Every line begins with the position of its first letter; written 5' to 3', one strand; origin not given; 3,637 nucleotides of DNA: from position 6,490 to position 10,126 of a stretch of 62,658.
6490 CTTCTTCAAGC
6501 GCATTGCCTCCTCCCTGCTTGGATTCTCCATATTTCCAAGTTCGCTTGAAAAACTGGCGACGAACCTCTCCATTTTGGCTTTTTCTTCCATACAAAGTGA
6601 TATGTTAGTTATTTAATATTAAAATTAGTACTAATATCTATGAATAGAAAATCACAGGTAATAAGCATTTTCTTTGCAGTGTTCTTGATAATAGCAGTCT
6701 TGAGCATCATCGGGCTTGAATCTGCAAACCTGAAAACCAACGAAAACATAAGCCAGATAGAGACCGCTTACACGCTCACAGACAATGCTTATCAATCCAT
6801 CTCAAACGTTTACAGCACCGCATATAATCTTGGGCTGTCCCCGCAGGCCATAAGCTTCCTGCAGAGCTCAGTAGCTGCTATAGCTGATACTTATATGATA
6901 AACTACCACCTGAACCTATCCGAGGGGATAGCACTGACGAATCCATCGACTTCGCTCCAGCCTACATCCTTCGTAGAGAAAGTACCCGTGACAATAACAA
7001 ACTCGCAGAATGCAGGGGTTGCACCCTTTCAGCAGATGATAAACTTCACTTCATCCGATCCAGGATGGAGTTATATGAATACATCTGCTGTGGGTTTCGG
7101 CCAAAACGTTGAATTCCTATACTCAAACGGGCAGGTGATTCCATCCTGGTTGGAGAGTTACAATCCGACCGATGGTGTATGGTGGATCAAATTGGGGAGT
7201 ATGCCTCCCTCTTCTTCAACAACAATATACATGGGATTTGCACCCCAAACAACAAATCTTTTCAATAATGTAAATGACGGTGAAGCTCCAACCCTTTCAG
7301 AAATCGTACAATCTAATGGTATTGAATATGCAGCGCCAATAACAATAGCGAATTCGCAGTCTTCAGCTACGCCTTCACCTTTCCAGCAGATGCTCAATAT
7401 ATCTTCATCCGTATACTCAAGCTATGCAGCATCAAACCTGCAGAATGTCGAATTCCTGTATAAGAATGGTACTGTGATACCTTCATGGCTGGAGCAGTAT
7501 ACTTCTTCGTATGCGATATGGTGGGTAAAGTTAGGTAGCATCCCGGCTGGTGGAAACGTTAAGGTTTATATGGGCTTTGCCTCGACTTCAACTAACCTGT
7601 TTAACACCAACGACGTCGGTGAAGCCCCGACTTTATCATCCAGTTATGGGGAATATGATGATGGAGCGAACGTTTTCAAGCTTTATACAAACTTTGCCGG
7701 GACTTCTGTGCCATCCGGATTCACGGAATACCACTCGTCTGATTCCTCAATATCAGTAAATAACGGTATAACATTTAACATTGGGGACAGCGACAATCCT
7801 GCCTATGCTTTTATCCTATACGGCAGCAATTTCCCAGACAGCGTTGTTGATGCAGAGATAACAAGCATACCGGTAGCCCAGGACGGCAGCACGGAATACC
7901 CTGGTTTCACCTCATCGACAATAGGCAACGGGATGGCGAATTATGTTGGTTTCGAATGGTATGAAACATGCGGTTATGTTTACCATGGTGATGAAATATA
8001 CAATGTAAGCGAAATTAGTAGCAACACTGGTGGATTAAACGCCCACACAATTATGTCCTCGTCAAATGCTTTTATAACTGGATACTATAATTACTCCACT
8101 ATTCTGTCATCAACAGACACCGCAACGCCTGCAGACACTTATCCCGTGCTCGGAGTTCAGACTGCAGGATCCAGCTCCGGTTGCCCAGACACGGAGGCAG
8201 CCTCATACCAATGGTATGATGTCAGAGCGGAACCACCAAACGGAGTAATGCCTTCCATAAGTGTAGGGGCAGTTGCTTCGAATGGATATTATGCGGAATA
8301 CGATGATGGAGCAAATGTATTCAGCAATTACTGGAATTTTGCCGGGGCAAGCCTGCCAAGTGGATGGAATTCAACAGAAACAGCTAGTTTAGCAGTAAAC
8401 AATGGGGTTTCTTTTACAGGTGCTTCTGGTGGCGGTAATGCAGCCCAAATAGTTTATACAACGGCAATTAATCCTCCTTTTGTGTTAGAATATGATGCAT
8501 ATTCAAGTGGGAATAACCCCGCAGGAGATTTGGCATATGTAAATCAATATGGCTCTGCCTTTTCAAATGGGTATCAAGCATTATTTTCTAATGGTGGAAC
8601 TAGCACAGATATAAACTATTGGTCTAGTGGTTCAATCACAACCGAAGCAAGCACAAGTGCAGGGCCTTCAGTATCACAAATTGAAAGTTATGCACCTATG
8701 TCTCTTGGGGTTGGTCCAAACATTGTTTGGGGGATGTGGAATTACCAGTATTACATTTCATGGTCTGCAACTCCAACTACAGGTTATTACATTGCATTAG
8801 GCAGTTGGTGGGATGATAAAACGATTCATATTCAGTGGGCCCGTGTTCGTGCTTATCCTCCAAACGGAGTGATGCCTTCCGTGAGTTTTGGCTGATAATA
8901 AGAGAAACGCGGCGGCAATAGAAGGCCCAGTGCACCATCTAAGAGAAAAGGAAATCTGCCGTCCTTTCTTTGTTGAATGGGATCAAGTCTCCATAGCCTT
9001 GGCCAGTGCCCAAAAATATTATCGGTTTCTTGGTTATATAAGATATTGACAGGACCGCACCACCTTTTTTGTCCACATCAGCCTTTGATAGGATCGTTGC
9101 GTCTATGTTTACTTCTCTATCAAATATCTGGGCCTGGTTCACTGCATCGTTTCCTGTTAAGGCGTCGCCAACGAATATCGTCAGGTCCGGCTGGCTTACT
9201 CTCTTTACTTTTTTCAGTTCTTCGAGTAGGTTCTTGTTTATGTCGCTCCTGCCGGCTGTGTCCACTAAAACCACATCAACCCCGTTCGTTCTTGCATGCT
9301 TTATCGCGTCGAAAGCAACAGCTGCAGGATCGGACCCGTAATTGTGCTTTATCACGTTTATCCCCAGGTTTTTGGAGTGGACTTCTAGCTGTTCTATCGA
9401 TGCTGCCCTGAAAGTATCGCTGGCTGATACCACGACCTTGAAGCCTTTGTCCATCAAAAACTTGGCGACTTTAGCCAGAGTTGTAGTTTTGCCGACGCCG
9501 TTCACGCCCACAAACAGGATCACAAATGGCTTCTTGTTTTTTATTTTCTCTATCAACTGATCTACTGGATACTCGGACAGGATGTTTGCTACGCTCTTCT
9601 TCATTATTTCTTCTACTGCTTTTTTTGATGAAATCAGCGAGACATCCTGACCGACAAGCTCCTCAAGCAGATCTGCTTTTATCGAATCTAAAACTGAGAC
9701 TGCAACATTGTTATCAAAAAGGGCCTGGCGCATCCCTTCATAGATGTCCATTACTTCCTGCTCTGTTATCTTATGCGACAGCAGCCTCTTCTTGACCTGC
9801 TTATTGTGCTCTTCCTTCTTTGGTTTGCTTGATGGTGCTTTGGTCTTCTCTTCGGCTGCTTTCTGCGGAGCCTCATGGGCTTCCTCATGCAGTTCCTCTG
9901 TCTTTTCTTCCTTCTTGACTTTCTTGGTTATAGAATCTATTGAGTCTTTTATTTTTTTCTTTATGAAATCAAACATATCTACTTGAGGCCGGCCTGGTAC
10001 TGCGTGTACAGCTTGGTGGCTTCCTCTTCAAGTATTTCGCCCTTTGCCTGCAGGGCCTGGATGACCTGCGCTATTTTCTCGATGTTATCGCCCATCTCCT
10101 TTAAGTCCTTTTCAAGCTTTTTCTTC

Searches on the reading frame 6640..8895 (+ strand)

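Call 30: search_protein_families(library=pfam, proteins=[window:6640-8895:+], max_evalue=0.1)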
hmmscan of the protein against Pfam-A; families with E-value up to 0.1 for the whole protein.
window:6640-8895:+ (751 aa): 2 families
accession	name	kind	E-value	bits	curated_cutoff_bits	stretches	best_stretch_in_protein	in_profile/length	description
PF10102.14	DUF2341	-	2.1e-12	47.7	23.4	2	268-319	3-56/84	Domain of unknown function (DUF2341)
PF17373.7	DUF5395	-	0.042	14.9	25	0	261-292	43-73/81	Family of unknown function (DUF5395)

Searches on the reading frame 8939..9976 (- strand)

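Call 30: search_protein_families(library=pfam, proteins=[window:8939-9976:-], max_evalue=0.1)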
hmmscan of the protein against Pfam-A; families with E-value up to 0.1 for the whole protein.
window:8939-9976:- (345 aa): 36 families (the best 25 are shown)
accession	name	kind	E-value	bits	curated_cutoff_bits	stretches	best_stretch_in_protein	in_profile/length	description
PF00448.28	SRP54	-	9.1e-72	241.3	22.7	1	150-344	1-195/196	SRP54-type protein, GTPase domain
PF13604.12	AAA_30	-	2.2e-08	34.5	27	1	141-272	9-125/191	AAA domain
PF13207.12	AAA_17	-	2.8e-06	28.1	27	1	156-269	1-108/136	AAA domain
PF06414.18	Zeta_toxin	-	3.5e-05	23.8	22.3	1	146-256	12-119/199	Zeta toxin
PF25199.1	nSTAND_NTPase5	-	8.1e-05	22.9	34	1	139-234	26-125/145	Novel STAND NTPase 5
PF13245.12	AAA_19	-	0.00014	22.5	25.1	1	152-272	13-126/134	AAA domain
PF03205.20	MobB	-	0.00033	21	26.6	1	152-182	1-31/133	Molybdopterin guanine dinucleotide synthesis protein B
PF20720.3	nSTAND3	-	0.00061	20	27.2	1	148-212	16-83/155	Novel STAND NTPase 3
PF03308.22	MeaB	-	0.00076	19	23.1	1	149-187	32-70/273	Methylmalonyl Co-A mutase-associated GTPase MeaB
PF02881.24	SRP54_N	-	0.00089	19.9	22.4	1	67-127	15-73/75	SRP54-type protein, helical bundle domain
PF05970.20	PIF1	-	0.001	19.2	25.9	1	139-258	11-126/223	PIF1-like helicase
PF00931.28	NB-ARC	-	0.0011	18.8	23.5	1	135-194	2-66/248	NB-ARC domain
PF13614.12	AAA_31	-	0.0016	18.9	27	1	160-207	12-58/177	AAA domain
PF13401.12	AAA_22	-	0.0019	19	27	1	152-259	7-109/130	AAA domain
PF02702.23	KdpD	-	0.0031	17.4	26.1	1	154-246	8-96/210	Osmosensitive K+ channel His kinase sensor domain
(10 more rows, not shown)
